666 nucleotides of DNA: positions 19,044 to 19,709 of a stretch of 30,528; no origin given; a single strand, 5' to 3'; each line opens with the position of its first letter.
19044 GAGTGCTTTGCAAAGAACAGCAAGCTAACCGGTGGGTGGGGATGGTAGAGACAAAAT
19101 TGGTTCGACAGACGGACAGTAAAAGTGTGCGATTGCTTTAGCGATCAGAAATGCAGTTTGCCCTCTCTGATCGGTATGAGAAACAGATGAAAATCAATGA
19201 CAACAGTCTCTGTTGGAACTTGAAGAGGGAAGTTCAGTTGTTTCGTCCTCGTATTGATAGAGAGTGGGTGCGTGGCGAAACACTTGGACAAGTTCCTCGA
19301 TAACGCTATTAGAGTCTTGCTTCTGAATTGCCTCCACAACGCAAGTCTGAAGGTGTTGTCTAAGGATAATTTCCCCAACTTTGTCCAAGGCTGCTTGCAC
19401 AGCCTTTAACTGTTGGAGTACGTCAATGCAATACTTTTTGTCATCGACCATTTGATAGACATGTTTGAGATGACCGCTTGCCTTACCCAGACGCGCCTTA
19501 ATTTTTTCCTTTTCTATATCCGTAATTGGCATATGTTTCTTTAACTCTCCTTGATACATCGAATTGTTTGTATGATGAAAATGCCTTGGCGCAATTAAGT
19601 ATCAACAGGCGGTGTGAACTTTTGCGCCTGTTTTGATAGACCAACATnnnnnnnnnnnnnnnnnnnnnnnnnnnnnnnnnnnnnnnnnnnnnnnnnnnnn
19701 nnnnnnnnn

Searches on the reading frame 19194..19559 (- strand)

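Call 10: search_protein_families(library=pfam, proteins=[window:19194-19559:-], max_evalue=0.001)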
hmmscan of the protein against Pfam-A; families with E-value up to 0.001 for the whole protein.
window:19194-19559:- (121 aa): 1 family
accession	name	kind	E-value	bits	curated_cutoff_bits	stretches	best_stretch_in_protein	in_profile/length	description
PF02583.22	Trns_repr_metal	-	1e-24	87.1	22.8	1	16-95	1-77/78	Metal-sensitive transcriptional repressor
